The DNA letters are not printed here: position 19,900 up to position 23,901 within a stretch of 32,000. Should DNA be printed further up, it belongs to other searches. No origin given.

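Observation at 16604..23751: Tight four-gene operon of unassignable proteins (giant protein, degenerate Hsp70-fold, helical protein, two-TM coiled-coil protein)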

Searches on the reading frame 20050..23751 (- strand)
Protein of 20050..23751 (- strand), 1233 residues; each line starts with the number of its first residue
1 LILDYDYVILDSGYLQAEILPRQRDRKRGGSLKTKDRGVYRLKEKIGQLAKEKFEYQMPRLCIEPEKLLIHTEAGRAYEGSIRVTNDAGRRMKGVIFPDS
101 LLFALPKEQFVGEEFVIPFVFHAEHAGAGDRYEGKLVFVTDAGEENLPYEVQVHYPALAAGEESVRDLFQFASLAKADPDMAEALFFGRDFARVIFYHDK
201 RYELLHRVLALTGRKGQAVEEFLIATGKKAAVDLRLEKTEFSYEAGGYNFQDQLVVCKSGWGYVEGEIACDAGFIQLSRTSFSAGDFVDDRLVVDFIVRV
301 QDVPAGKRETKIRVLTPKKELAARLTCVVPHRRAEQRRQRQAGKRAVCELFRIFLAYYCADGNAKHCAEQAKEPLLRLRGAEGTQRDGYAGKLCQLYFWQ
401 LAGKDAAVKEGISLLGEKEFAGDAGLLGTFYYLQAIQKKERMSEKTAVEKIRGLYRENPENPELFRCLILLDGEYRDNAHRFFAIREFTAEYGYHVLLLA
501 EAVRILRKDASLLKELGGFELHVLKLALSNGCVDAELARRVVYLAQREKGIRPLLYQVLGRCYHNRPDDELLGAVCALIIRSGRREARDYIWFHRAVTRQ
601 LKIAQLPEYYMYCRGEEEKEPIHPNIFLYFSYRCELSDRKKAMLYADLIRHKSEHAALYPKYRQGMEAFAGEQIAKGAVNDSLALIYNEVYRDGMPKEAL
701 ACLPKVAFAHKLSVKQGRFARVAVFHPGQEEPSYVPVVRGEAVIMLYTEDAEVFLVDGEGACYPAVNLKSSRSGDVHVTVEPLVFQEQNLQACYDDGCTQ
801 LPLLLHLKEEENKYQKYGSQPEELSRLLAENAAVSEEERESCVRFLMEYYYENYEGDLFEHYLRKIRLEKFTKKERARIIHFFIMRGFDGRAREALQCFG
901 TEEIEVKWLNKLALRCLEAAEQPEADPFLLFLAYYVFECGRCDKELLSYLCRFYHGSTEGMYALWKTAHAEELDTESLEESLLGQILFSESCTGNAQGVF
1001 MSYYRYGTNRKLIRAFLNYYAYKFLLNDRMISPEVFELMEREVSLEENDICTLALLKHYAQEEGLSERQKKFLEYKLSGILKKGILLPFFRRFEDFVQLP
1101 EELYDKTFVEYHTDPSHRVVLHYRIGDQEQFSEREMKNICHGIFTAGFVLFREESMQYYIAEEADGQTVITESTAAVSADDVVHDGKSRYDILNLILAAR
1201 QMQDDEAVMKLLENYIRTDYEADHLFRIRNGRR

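Call 5: search_protein_families(library=pfam, proteins=[window:20050-23751:-], max_evalue=0.1)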
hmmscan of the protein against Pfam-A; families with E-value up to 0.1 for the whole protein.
window:20050-23751:- (1233 aa): 2 families
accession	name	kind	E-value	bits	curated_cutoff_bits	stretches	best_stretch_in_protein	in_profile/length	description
PF18984.5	DUF5717_N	-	1.2e-206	688.8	25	1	43-921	2-873/875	Family of unknown function (DUF5717)N-terminal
PF18983.5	DUF5717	-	7.9e-94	314.7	25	1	926-1226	1-306/306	Family of unknown function (DUF5717)C-terminal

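Call 6: search_protein_families(library=ncbifam, proteins=[window:20050-23751:-], max_evalue=0.1)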
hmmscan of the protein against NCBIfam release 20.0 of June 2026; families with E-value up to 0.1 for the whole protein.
window:20050-23751:- (1233 aa): 0 families

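Call 8: search_protein_families(library=padloc, proteins=[window:20050-23751:-], max_evalue=0.1)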
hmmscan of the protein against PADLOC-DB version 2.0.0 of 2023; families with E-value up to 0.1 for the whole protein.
window:20050-23751:- (1233 aa): 0 families

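Call 11: search_solved_structures(query=window:20050-23751:-, max_evalue=10)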
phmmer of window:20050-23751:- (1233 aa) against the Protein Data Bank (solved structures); distinct sequences matched with E-value up to 10: 0.

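Call 22: find_homologous_proteins(query=window:20050-23628:-)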
Query window:20050-23628:- (1192 aa): 23 proteins with E <= 0.001 among 8000 candidates.
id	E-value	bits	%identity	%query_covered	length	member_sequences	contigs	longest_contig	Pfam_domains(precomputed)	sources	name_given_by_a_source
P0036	0.0e+0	2716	100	100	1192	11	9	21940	PF18984.6,PF18983.6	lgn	-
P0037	0.0e+0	2403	88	100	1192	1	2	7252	PF18984.6,PF18983.6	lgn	-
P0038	0.0e+0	2096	77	100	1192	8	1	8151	PF18984.6,PF18983.6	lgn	-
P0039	0.0e+0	1978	73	100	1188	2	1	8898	PF18984.6,PF18983.6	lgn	-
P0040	0.0e+0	1907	71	100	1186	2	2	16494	PF18984.6,PF18983.6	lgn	-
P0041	0.0e+0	1906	71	100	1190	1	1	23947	PF18984.6,PF18983.6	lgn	-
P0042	0.0e+0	1810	69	100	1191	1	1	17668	PF18984.6,PF18983.6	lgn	-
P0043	0.0e+0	1686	63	100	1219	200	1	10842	PF18984.6,PF18983.6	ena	-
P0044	0.0e+0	1624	63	100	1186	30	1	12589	PF18984.6,PF18983.6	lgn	-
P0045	0.0e+0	1538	59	100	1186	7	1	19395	PF18984.6,PF18983.6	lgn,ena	-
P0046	0.0e+0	1122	48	99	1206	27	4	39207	PF18984.6,PF18983.6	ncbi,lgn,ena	-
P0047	0.0e+0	1096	44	98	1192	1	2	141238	PF18984.6,PF18983.6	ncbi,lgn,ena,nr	ncbi:MAG: hypothetical protein IJY09_06085 [Lachnospiraceae bacterium]|nr:hypothetical protein [Lach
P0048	0.0e+0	1072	44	99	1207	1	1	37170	PF18984.6,PF18983.6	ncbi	-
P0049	1.5e-205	704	34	100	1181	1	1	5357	PF18984.6,PF18983.6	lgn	-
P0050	7.2e-188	645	33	100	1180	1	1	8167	PF18984.6,PF18983.6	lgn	-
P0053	9.9e-179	615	32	98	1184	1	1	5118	PF18984.6,PF18983.6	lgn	-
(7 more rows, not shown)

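Call 50: predict_structure(alignment_id=A2)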
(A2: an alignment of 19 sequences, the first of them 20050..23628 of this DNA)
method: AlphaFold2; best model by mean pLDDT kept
length: 1192 residues; sequences in the alignment: 19
mean_pLDDT: 86.1   pTM: 0.61
mean pLDDT of the five models: 86.1, 84.8, 84.2, 83.8, 82.6
residues with pLDDT >= 90: 529; 70-90: 593; 50-70: 44; < 50: 26
segments of 3 or more residues with pLDDT < 50: 290-296, 1139-1145, 1184-1192
pLDDT, mean of each block of 10 residues (from residue 1): 88 80 93 92 89 91 90 92 88 92 93 91 90 92 92 88 90 89 92 91 77 92 91 90 91 90 81 89 80 51 79 85 84 76 61 87 83 81 87 74 87 89 90 87 92 89 90 91 89 88 87 89 87 91 89 92 91 84 89 88 92 86 92 92 93 89 94 84 90 91 92 90 87 84 90 90 90 73 92 89 92 91 88 90 93 92 91 90 89 90 92 91 92 91 88 82 87 91 82 88 86 90 81 85 84 77 80 86 83 88 84 82 79 63 54 74 79 70 45 26
secondary structure, 60 per line:
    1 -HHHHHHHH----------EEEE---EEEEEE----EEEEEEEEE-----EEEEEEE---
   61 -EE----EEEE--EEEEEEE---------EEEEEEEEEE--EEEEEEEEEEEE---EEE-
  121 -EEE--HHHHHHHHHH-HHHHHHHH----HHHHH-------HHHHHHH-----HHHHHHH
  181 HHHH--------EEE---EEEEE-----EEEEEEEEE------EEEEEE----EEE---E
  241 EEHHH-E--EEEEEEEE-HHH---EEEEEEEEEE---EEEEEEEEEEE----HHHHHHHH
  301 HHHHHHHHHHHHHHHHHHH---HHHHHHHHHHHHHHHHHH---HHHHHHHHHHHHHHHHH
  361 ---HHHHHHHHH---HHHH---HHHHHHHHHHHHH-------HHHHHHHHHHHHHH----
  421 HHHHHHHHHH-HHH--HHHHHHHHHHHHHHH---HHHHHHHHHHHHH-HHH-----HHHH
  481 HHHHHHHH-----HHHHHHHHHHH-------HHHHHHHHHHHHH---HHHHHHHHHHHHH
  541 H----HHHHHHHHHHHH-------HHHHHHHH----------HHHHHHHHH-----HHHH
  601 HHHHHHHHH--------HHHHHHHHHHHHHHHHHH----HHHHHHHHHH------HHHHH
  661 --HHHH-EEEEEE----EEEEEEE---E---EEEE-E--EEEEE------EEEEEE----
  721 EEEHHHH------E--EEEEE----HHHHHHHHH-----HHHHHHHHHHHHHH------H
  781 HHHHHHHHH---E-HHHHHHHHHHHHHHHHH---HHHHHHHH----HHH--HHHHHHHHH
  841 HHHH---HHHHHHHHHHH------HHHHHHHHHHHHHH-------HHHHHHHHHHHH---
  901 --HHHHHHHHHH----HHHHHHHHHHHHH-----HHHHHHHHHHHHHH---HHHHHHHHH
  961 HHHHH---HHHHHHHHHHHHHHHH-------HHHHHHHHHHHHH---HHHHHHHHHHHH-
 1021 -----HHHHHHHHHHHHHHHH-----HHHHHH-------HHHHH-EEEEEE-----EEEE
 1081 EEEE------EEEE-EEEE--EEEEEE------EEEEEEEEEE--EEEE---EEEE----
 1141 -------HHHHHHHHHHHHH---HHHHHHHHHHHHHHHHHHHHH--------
elements in order (helices of 4 or more, strands of 3 or more residues): H2-9 E20-23 E27-32 E37-45 E51-57 E68-71 E74-80 E90-99 E102-113 E117-119 E122-124 H127-136 H138-145 H150-154 H162-168 H174-184 E193-195 E199-203 E209-217 E224-229 E234-236 E240-242 E250-257 E265-274 E278-288 H293-319 H323-340 H344-360 H364-372 H376-379 H383-395 H403-416 H421-430 H437-451 H455-467 H477-488 H494-504 H512-524 H528-541 H546-557 H565-572 H583-591 H597-609 H618-635 H640-649 H656-660 H663-666 E668-673 E678-684 E692-695 E700-704 E711-716 E721-723 H724-727 E737-741 H746-754 H760-773 H780-789 H795-811 H815-822 H832-844 H848-858 H865-878 H886-897 H903-912 H917-929 H935-948 H952-965 H969-984 H992-1004 H1008-1019 H1026-1041 H1047-1052 H1060-1064 E1066-1071 E1077-1084 E1091-1094 E1096-1099 E1102-1107 E1114-1123 E1126-1129 E1133-1136 H1148-1160 H1164-1184
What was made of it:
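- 20077..20433 (-): Giant residues 1066-1184: fourth beta module (1066-1136) and C-terminal helices (1148-1184). call 50.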

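Call 53: fold_search(model_id=the predicted structure, library=pdb)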
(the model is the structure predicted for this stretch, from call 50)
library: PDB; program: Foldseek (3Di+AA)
matches with E <= 10: 1469; with E <= 0.001: 55
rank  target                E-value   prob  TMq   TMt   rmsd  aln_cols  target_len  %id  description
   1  7n6g_3J               1.8e-06  1.00  0.07  0.22  20.1       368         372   13  C1 of central pair (released 2022-05-18)
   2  7sqc_2A               2.8e-06  1.00  0.08  0.12  14.8       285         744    8  Ciliary C1 central pair apparatus isolated from Chlamydomonas reinhardtii (released 2022-04-13)
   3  7sqc_M1               3.5e-06  1.00  0.08  0.15  20.2       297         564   12  Ciliary C1 central pair apparatus isolated from Chlamydomonas reinhardtii (released 2022-04-13)
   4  7sqc_T3               3.8e-06  1.00  0.08  0.28  15.8       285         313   12  Ciliary C1 central pair apparatus isolated from Chlamydomonas reinhardtii (released 2022-04-13)
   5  7sqc_F0               4.1e-06  1.00  0.07  0.27  15.0       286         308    5  Ciliary C1 central pair apparatus isolated from Chlamydomonas reinhardtii (released 2022-04-13)
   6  7som_D                6.0e-06  1.00  0.08  0.06  24.5       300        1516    8  Ciliary C2 central pair apparatus isolated from Chlamydomonas reinhardtii (released 2022-04-13)
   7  7sqc_2B               8.0e-06  1.00  0.08  0.12  15.0       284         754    8  Ciliary C1 central pair apparatus isolated from Chlamydomonas reinhardtii (released 2022-04-13)
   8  9ijj_L                9.0e-06  1.00  0.07  0.33  19.1       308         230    8  In situ structure of the central apparatus in mouse sperm axoneme. (released 2025-06-04)
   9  7sqc_F1               1.0e-05  1.00  0.07  0.17  18.8       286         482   12  Ciliary C1 central pair apparatus isolated from Chlamydomonas reinhardtii (released 2022-04-13)
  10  9ijj_C                1.1e-05  1.00  0.08  0.09  17.6       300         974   11  In situ structure of the central apparatus in mouse sperm axoneme. (released 2025-06-04)
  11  9rtt_Q                1.7e-05  1.00  0.12  0.15  29.5       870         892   11  Activated Elongation Complex with IWS1 and ELOF1 (released 2025-09-03)
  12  8fgw_D                1.7e-05  1.00  0.11  0.10  41.0       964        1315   12  Human IFT-A complex structures provide molecular insights into ciliary transport (released 2023-02-22)
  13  7sqc_T0               1.7e-05  1.00  0.07  0.16  15.5       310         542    9  Ciliary C1 central pair apparatus isolated from Chlamydomonas reinhardtii (released 2022-04-13)
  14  9ijj_O                1.8e-05  1.00  0.08  0.07  14.4       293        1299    7  In situ structure of the central apparatus in mouse sperm axoneme. (released 2025-06-04)
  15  9hvq_Q                2.1e-05  1.00  0.11  0.13  28.0       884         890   11  Structure of the transcribing Pol II-DSIF-PAF-SPT6-RECQL5 complex (released 2025-07-16)
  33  2qsv                  1.2e-04  1.00  0.08  0.36  24.6       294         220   10  Crystal structure of protein of unknown function from Porphyromonas gingivalis W83 (released 2007-09-25)
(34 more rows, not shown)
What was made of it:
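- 22765..23571 (-): Giant residues 20-288. Two ASH/MSP-like beta-sandwiches (20-124 and 193-288) flank a helical insert (127-184), which is the best-conserved segment of the protein. calls 50, 53 (ciliary central-pair ASH proteins, CEP192 SPD-2, 2qsv; E 2e-6 to 4e-4) and 65.
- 21631..22752 (-): Giant residues 293-666: first TPR-like alpha-solenoid. calls 50, 53 (Ctr9, Ski3, IFT-A, Prp6; E 1e-5 to 4e-4, low TM-scores).
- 20437..21393 (-): Giant residues 746-1064: second alpha-solenoid. calls 50, 53.
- Closest known: ASH/MSP-domain plus TPR-solenoid scaffolds of eukaryotes. Same: The fold classes of the giant's modules match these proteins (call 53).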

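Call 82: search_solved_structures(query=A2, max_evalue=10)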
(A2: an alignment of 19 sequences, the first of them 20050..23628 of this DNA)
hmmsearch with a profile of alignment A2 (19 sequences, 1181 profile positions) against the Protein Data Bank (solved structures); distinct sequences matched with E-value up to 10: 6.
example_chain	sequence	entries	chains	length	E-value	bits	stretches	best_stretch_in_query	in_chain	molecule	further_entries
8up1_A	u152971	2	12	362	0.018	15.8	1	403-495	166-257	De Novo Protein sr322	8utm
4ytg_A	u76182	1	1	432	0.88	10.2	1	1060-1118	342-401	Peptidylarginine deiminase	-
4yt9_A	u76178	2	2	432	0.88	10.2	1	1060-1118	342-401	Peptidylarginine deiminase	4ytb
6i0x_A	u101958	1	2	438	0.89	10.1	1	1060-1118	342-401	Peptidylarginine deiminase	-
5ak8_A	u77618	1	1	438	0.89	10.1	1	1060-1118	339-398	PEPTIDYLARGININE DEIMINASE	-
5ak7_A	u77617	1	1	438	0.89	10.1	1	1060-1118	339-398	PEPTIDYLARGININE DEIMINASE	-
